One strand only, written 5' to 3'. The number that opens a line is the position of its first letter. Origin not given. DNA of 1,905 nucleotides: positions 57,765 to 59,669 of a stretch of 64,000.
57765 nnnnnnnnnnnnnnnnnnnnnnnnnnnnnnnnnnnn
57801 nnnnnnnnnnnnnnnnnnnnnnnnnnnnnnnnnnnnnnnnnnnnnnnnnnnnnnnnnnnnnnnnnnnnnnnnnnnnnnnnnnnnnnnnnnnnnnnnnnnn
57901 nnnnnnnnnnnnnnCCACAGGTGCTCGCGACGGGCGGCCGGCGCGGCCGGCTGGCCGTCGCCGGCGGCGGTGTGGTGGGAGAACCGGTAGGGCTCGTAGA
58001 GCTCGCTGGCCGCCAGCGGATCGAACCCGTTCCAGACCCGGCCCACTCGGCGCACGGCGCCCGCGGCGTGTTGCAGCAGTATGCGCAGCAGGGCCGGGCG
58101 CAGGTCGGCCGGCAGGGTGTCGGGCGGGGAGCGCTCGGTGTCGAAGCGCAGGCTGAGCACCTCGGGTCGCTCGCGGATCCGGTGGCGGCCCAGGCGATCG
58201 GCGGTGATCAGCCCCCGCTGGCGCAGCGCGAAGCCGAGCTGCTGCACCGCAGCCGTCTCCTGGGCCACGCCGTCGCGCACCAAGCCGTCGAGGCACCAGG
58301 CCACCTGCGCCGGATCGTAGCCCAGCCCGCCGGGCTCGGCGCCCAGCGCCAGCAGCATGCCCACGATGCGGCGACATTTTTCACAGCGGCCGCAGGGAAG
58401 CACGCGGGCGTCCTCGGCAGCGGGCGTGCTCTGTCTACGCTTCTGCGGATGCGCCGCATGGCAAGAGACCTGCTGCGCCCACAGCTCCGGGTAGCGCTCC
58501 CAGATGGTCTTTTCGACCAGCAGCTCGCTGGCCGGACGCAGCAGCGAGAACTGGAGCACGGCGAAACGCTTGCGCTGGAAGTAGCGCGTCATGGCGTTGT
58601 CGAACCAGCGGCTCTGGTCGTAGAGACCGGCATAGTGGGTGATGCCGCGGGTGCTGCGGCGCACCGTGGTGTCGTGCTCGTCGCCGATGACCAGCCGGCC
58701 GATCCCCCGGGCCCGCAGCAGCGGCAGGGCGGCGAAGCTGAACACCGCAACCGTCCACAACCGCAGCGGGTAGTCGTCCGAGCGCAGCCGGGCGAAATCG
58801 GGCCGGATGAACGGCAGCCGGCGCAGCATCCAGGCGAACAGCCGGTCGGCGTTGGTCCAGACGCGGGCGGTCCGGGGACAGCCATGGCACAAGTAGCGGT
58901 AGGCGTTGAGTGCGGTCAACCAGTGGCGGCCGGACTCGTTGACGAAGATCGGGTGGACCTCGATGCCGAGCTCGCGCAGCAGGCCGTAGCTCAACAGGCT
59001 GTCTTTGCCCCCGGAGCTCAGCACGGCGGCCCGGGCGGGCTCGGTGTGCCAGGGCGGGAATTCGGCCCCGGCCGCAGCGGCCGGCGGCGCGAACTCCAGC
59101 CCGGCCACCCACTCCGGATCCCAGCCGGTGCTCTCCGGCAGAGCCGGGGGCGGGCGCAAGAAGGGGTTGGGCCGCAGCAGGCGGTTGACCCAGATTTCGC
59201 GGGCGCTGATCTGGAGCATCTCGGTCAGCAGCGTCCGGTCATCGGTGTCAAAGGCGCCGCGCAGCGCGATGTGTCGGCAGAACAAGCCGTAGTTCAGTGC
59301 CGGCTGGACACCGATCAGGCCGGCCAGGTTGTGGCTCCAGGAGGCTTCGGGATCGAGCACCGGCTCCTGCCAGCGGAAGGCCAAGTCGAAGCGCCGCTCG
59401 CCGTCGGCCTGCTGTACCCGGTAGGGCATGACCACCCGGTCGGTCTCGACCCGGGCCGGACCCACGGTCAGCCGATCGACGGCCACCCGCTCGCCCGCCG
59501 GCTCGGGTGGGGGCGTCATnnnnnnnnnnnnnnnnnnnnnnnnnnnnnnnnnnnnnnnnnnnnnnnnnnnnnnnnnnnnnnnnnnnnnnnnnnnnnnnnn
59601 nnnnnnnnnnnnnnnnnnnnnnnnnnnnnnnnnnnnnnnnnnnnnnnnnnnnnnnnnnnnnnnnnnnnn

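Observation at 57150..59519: Unusual fusion: QueC-like PP-loop ATPase joined to a creatininase-family amidohydrolase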

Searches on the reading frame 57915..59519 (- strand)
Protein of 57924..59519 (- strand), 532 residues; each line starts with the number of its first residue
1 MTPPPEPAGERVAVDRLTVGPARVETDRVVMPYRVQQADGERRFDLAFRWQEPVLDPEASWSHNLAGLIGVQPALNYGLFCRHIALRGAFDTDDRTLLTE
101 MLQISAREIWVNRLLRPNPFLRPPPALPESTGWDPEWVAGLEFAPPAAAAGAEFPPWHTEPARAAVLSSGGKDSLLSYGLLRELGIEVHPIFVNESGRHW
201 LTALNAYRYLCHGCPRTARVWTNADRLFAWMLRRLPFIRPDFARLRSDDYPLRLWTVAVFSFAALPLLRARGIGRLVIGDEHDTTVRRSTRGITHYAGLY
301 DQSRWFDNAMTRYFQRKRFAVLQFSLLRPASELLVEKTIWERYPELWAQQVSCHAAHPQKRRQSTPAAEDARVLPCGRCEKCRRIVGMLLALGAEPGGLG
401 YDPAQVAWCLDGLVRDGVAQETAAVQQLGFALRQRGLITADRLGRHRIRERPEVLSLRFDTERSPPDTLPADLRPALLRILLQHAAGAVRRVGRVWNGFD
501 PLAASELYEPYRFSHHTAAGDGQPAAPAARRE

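Call 7: search_solved_structures(query=window:57924-59519:-, max_evalue=10, show_alignments=2)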
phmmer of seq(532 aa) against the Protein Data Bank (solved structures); distinct sequences matched with E-value up to 10: 1.
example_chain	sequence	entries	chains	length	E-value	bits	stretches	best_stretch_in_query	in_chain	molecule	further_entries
9nto_B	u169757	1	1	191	0.44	12.3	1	155-194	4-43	Cap9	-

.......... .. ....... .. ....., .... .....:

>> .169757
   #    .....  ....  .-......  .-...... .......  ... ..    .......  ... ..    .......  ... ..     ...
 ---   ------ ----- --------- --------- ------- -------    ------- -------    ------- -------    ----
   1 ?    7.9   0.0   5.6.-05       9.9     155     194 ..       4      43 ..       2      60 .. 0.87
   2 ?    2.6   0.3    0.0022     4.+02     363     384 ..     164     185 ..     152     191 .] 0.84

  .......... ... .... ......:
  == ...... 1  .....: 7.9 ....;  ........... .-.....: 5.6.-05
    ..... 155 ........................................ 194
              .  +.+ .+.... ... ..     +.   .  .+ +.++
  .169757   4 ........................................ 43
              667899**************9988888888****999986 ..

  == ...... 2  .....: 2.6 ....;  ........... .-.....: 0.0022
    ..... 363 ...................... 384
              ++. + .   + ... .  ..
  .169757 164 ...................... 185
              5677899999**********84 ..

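Call 15: find_homologous_proteins(query=window:57930-59519:-, max_evalue=0.001)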
Query window:57930-59519:- (530 aa): 2965 proteins with E <= 0.001 among 8000 candidates; the best 120 are listed.
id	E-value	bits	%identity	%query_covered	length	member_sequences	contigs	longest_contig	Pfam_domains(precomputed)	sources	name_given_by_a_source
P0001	0.0e+0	1226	100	100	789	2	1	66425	PF02633.20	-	-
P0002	9.4e-187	640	58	95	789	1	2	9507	PF02633.20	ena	-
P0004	1.0e-176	607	54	98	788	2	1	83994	PF02633.20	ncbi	-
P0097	1.4e-176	607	58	97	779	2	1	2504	PF02633.20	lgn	-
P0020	1.4e-176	607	56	97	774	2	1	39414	PF02633.20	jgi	jgi:creatinine amidohydrolase/Fe(II)-dependent formamide hydrolase-like protein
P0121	2.2e-176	606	56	96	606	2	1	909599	-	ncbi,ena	-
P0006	2.6e-176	606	56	96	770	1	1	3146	PF02633.20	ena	-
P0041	8.8e-176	604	56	100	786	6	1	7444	PF02633.20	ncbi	-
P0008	1.9e-175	603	57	98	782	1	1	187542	PF02633.20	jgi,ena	-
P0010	1.9e-175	603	54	97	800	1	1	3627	PF02633.20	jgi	jgi:creatinine amidohydrolase/Fe(II)-dependent formamide hydrolase-like protein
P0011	3.2e-175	602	55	96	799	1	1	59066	PF02633.20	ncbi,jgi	-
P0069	5.0e-175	601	59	95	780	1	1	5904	PF02633.20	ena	-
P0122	5.8e-175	601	54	96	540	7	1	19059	-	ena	-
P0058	7.8e-175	601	56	97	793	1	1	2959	PF02633.20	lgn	-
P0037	1.3e-174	600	56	96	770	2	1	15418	PF02633.20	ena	-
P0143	5.3e-171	588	54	99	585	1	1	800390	-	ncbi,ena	-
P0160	1.8e-169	583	57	93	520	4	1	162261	-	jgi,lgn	jgi:7-cyano-7-deazaguanine synthase in queuosine biosynthesis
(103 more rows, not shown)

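Call 16: find_encoding_contigs(protein=P0160, flank=8000, max_places=2)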
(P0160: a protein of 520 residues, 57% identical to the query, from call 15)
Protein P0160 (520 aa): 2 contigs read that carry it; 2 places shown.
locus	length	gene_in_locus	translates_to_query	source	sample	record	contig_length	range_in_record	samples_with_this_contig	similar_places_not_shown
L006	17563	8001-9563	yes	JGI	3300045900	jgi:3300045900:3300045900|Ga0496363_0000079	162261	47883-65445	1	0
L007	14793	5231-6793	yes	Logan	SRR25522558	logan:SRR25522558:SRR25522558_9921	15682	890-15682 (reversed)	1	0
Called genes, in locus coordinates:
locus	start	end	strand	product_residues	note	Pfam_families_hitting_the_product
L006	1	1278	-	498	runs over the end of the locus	PF02113:Peptidase_S13, PF13354:Beta-lactamase2 (faint)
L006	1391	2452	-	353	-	PF02746:MR_MLE_N, PF13378:MR_MLE_C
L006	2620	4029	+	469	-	PF13145:Rotamase_2 (weak)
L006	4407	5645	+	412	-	PF02040:ArsB, PF03600:CitMHS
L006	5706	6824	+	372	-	PF00291:PALP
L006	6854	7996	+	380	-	PF17396:DUF1611_N, PF07755:DUF1611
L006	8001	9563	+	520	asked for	-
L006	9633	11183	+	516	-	PF02614:UxaC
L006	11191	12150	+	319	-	PF03446:NAD_binding_2, PF03807:F420_oxidored (weak), PF14833:NAD_binding_11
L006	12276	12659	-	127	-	-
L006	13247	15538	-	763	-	PF01564:Spermine_synth, PF05175:MTS (weak)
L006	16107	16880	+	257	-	PF14486:DUF4432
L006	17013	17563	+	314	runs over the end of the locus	PF00294:PfkB, PF08543:Phos_pyr_kin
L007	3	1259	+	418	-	?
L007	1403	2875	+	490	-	PF02040:ArsB, PF03600:CitMHS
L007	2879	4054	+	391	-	PF00291:PALP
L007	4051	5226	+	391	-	PF17396:DUF1611_N, PF07755:DUF1611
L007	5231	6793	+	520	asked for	-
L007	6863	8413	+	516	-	PF02614:UxaC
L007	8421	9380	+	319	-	PF03446:NAD_binding_2, PF03807:F420_oxidored (weak), PF14833:NAD_binding_11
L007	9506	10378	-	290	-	-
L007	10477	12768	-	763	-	PF01564:Spermine_synth, PF05175:MTS (weak)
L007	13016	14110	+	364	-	PF14486:DUF4432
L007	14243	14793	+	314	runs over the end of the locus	PF00294:PfkB, PF08543:Phos_pyr_kin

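Call 17: find_encoding_contigs(protein=P0143, flank=8000, max_places=2)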
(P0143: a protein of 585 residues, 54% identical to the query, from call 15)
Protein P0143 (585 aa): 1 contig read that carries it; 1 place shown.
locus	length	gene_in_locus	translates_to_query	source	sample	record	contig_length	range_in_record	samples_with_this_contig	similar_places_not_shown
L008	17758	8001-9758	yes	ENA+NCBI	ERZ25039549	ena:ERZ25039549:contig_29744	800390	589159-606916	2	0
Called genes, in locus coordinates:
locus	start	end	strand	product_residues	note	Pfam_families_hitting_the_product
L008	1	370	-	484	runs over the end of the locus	PF02310:B12-binding, PF04055:Radical_SAM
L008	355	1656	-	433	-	PF15632:ATPgrasp_Ter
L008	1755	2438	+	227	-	-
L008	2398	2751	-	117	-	PF01155:HypA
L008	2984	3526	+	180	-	PF02001:DUF134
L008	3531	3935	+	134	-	PF02579:Nitro_FeMo-Co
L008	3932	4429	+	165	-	PF13622:4HBT_3 (weak), PF03061:4HBT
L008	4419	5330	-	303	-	PF13860:FlgD_ig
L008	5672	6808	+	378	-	PF00291:PALP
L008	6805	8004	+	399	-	PF17396:DUF1611_N, PF07755:DUF1611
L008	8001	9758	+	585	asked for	-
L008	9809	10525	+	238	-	PF02633:Creatininase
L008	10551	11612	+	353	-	PF02746:MR_MLE_N, PF13378:MR_MLE_C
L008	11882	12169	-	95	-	PF00076:RRM_1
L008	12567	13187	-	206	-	-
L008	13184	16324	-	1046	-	PF00128:Alpha-amylase, PF13205:Big_5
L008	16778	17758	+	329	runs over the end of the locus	PF08291:Peptidase_M15_3 (weak)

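Call 27: predict_structure(alignment_id=A1)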
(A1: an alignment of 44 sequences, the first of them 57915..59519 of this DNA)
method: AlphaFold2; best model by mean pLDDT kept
length: 535 residues; sequences in the alignment: 44
mean_pLDDT: 88.1   pTM: 0.89
mean pLDDT of the five models: 88.1, 88.0, 86.7, 85.9, 85.6
residues with pLDDT >= 90: 380; 70-90: 85; 50-70: 33; < 50: 37
segments of 3 or more residues with pLDDT < 50: 1-9, 359-369, 521-535
pLDDT, mean of each block of 10 residues (from residue 1): 43 93 98 97 98 96 96 95 96 96 93 87 68 86 79 85 95 96 98 79 92 96 94 92 75 82 98 95 83 85 91 95 96 97 97 64 42 88 96 96 97 95 96 98 98 97 91 97 98 96 94 68 44 35
secondary structure, 60 per line:
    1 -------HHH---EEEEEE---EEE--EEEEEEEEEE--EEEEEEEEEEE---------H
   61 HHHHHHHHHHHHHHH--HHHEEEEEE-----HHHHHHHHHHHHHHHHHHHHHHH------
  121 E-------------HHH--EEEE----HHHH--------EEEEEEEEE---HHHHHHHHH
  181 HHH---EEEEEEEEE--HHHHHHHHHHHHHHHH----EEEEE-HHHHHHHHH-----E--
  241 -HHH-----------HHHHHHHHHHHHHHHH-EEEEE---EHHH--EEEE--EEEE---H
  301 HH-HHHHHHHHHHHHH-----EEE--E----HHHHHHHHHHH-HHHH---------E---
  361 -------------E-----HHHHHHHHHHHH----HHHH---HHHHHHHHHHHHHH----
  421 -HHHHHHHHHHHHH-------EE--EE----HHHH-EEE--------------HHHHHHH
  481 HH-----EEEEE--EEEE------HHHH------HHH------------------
elements in order: E14-19 E23-25 E28-37 E40-50 H60-75 E81-86 H92-114 E140-143 H148-151 E160-168 H172-183 E187-195 H198-213 E218-222 H224-232 H256-271 E273-277 E287-290 E293-296 H304-316 E322-324 H332-342 H344-347 H380-391 H396-399 H403-416 H422-434 H452-455 E457-459 H474-482 E488-492 E495-498 H505-508

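Call 29: fold_search(model_id=the predicted structure, library=pdb)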
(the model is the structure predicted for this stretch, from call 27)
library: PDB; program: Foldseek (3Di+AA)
matches with E <= 10: 1177; with E <= 0.001: 4
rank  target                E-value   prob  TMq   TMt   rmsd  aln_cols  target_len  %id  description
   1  9y02_B                7.3e-05  1.00  0.34  0.41  10.3       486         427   13  QatB-QatC complex in qatABCD anti-phage defense with ATP (released 2025-10-01)
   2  9y01_B                2.1e-04  1.00  0.32  0.39  10.9       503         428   12  QatB-QatC complex in qatABCD anti-phage defense (released 2025-10-01)
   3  2pg3                  3.2e-04  1.00  0.30  0.66   6.0       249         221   14  Crystal structure of a Queuosine biosynthesis protein queC (ECA1155) from Erwinia carotovora subsp. atroseptica SCRI1043 (released 2007-04-24)
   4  9nto_B                5.2e-04  1.00  0.27  0.69   5.5       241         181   17  Structure of Cap9-CdnD complex containing NDG modification (released 2025-05-07)
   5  3bl5_A                3.5e-03  1.00  0.29  0.71   5.7       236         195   13  Crystal structure of QueC from Bacillus subtilis: an enzyme involved in preQ1 biosynthesis (released 2008-06-03)
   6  5gha_C                4.6e-03  0.92  0.18  0.30  20.3       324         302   13  Sulfur Transferase TtuA in complex with Sulfur Carrier TtuB (released 2017-05-03)
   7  9kq9_F                5.5e-03  0.99  0.19  0.42   7.8       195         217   13  The structure of the YcfA-GTP from Erwinia amylovora (released 2025-10-01)
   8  5b4f                  7.2e-03  0.77  0.15  0.26  19.9       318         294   14  Sulfur Transferase TtuA in complex with iron sulfur cluster (released 2017-05-10)
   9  3oif_C                8.0e-03  0.87  0.20  0.38  11.4       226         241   12  Crystal Structure of Enoyl-ACP Reductases I (FabI) from B. subtilis (complex with NAD and TCL) (released 2011-01-05)
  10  9kqd_L                9.4e-03  0.97  0.20  0.41   7.9       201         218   14  YcfA-D19A-ATP-GTP complex (released 2025-10-01)
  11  9kq7_C                9.9e-03  0.98  0.20  0.42   7.7       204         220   13  The structure of the YcfA from Erwinia amylovora bound with ATP (released 2025-10-01)
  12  9kq6_F                1.3e-02  0.77  0.18  0.36  18.3       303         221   12  The structure of the apo-YcfA from Erwinia amylovora (released 2025-10-01)
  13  9kq7_M                1.4e-02  0.97  0.19  0.41   8.0       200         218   14  The structure of the YcfA from Erwinia amylovora bound with ATP (released 2025-10-01)
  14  9kq9_I                1.4e-02  0.82  0.19  0.40  18.2       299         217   13  The structure of the YcfA-GTP from Erwinia amylovora (released 2025-10-01)
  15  3bl5_E                1.5e-02  1.00  0.30  0.73   4.9       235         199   14  Crystal structure of QueC from Bacillus subtilis: an enzyme involved in preQ1 biosynthesis (released 2008-06-03)
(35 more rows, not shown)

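Call 31: search_solved_structures(query=A1, max_evalue=10, show_alignments=0)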
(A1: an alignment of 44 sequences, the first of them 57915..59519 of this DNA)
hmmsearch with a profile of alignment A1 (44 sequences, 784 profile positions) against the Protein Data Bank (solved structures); distinct sequences matched with E-value up to 10: 14.
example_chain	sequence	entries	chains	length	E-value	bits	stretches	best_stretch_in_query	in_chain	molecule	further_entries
3no4_A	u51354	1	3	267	7.9e-22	80.3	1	521-650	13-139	creatinine amidohydrolase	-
1q3k_A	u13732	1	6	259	9.7e-21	76.7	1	526-766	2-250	creatininase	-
3a6h_A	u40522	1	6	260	3.4e-20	74.9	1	526-768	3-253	Creatinine amidohydrolase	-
3a6g_A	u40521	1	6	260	3.9e-20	74.7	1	526-768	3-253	Creatinine amidohydrolase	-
3a6j_A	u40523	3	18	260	3.9e-20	74.7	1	526-768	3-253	Creatinine amidohydrolase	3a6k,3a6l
3a6e_A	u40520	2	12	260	4e-20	74.6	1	526-768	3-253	Creatinine amidohydrolase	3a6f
1j2t_A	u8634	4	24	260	4e-20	74.6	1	526-768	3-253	creatinine amidohydrolase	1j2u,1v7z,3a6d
3lub_A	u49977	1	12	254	5.9e-17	64.2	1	544-774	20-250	Putative creatinine amidohydrolase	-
5mko_A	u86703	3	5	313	0.19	12.9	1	146-198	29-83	TtuA PH0300 | PH0300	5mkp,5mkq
3vrh_A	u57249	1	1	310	0.19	12.9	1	146-198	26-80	Putative uncharacterized protein PH0300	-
3k32_A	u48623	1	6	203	0.21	12.7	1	168-198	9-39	Uncharacterized protein MJ0690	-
6olj_C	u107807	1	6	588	1.5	9.9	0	406-513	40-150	Type IV pilus biogenesis ATPase PilB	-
5tsg_B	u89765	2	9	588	1.6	9.8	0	406-513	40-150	Type IV pilus biogenesis ATPase PilB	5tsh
9nto_B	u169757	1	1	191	2.1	9.4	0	161-198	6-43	Cap9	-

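Call 48: search_protein_representatives(alignment_id=A3)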
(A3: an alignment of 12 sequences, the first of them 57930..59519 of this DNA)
Query: 12 sequences, 516 profile positions. Proteins with E-value up to 0.001 (for the whole library): 658; up to 1e-10: 375; up to 1e-30: 149. The best 150 are listed.
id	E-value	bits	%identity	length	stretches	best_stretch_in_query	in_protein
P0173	2.0e-250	848.4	-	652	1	8-510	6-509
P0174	1.6e-246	835.5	-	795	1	6-513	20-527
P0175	2.9e-236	801.7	-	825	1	6-490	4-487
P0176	2.7e-217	739.1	-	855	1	10-494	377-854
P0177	5.0e-201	685.5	-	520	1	7-493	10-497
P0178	1.4e-194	664.1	-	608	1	10-438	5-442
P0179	4.6e-180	616.3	-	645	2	269-511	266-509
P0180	1.4e-176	604.8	-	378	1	115-491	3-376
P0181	1.4e-160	552.0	-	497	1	11-494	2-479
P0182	2.5e-160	551.2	-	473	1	9-471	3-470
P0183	1.6e-151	522.1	-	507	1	11-482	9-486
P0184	2.7e-150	518.1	-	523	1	5-491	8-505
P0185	6.3e-145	500.3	-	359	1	9-309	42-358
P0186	1.9e-135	469.1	-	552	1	233-509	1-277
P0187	2.4e-133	462.2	-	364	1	157-493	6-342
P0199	4.9e-113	395.1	-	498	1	12-495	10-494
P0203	1.6e-108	380.2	-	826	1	12-510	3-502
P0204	2.7e-108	379.5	-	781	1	7-509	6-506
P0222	2.9e-89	316.7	-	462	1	11-479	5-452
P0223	2.5e-88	313.6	-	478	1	10-496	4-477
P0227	8.5e-77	275.6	-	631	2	12-357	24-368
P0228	1.1e-76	275.2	-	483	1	13-492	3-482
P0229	1.9e-76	274.4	-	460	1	15-469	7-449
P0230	7.7e-76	272.4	-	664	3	12-356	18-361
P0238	3.3e-67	243.9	-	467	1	9-488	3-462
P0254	9.0e-57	209.5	-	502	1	11-501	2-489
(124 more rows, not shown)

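Call 49: search_protein_families(library=pfam, proteins=[P0176, P0203, P0204, P0227, P0230, P0181, P0199, P0228, P0254, P0238], max_evalue=0.001)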
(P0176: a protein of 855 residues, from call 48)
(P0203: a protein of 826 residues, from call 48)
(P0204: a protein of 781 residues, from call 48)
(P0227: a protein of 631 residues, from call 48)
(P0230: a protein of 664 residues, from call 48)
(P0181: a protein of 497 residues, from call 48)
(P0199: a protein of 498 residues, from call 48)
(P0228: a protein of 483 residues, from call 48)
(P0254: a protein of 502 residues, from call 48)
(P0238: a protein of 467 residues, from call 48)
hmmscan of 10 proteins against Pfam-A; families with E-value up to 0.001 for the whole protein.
P0176 (855 aa): 2 families
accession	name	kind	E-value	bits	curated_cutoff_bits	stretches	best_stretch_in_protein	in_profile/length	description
PF07755.17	DUF1611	-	4.5e-61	206.2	25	1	152-349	2-201/201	Domain of unknown function (DUF1611_C) P-loop domain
PF17396.8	DUF1611_N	-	5.2e-23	81.6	22.6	1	44-143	2-94/95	Domain of unknown function (DUF1611_N) Rossmann-like domain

P0203 (826 aa): 1 family
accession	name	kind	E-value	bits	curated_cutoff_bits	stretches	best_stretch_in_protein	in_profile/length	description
PF02633.19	Creatininase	-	1.7e-59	201.6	31.3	1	523-758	2-237/238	Creatinine amidohydrolase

P0204 (781 aa): 1 family
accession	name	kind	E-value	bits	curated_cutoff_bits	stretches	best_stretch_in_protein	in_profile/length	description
PF02633.19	Creatininase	-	2.3e-44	152.1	31.3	1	530-766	2-238/238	Creatinine amidohydrolase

P0227 (631 aa): 0 families

P0230 (664 aa): 0 families

P0181 (497 aa): 0 families

P0199 (498 aa): 0 families

P0228 (483 aa): 0 families

P0254 (502 aa): 0 families

P0238 (467 aa): 0 families

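Call 50: find_encoding_contigs(protein=P0228, flank=8000, max_places=3)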
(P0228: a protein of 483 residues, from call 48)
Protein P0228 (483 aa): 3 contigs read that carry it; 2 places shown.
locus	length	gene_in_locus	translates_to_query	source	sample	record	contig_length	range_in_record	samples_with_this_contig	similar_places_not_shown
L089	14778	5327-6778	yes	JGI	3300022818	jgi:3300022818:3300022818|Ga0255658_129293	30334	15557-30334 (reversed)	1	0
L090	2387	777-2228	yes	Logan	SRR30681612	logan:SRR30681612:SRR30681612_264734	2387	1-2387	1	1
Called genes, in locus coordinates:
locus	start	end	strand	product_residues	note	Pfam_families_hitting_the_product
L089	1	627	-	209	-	?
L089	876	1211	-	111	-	-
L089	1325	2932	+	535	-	PF23381:Beta-prop_IFT122_1st, PF23414:Beta-prop_EML_2, PF24807:WD40_CDC20-Fz, PF24814:WD40_Prp19, PF25172:Beta-prop_WDR3_2nd, PF25173:Beta-prop_WDR3_1st, PF25174:Beta-prop_THOC3, PF25175:Beta-prop_WDR5, +11 more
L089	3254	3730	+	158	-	-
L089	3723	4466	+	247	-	PF01695:IstB_IS21, PF00308:Bac_DnaA (weak), PF20720:nSTAND3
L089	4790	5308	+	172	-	PF13302:Acetyltransf_3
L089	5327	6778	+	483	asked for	-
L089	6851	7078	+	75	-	-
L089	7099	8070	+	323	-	PF03631:Virul_fac_BrkB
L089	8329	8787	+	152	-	PF20181:DUF6544, PF21900:DUF6920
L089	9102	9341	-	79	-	-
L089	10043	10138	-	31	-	-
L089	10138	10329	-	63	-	-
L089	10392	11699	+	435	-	PF00817:IMS, PF11798:IMS_HHH, PF11799:IMS_C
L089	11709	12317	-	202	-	PF02586:SRAP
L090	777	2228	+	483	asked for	-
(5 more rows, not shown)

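Call 51: find_encoding_contigs(protein=P0254, flank=8000, max_places=3)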
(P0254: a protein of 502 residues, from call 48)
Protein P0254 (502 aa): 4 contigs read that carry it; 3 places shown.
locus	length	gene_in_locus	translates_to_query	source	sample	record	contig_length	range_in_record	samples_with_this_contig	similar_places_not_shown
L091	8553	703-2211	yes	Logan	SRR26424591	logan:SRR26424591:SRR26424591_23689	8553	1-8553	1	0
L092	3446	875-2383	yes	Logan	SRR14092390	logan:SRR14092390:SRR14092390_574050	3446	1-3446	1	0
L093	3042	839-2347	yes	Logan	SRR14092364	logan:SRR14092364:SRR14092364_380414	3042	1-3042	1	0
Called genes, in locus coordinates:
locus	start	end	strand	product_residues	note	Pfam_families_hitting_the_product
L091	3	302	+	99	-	?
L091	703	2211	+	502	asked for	-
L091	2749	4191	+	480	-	PF00691:OmpA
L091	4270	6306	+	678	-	PF01627:Hpt, PF02895:H-kinase_dim, PF02518:HATPase_c, PF01584:CheW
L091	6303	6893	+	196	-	PF01584:CheW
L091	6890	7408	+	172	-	PF01584:CheW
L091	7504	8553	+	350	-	?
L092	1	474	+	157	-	?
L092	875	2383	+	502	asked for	-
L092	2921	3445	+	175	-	?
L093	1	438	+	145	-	?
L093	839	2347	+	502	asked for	-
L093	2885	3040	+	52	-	?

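Call 52: find_encoding_contigs(protein=P0230, flank=8000, max_places=3)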
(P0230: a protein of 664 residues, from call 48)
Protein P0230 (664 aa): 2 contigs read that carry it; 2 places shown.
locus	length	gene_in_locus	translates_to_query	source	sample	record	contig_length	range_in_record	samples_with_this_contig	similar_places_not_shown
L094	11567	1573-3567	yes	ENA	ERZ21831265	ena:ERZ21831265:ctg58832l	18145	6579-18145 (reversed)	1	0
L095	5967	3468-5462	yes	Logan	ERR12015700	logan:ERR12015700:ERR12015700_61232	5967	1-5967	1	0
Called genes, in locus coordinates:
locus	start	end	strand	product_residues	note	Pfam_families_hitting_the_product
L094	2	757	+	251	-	?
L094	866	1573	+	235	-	-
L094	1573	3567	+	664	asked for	-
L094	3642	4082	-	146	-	PF00326:Peptidase_S9, PF01738:DLH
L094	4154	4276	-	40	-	-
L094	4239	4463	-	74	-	-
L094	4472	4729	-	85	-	-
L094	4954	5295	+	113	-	-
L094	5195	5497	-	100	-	PF02784:Orn_Arg_deC_N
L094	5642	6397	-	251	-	PF00027:cNMP_binding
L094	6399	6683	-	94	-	PF16363:GDP_Man_Dehyd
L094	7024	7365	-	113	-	PF05368:NmrA (faint), PF01370:Epimerase, PF16363:GDP_Man_Dehyd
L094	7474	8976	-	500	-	PF02446:Glyco_hydro_77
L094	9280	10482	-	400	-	PF06245:DUF1015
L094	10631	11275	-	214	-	-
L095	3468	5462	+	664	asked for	-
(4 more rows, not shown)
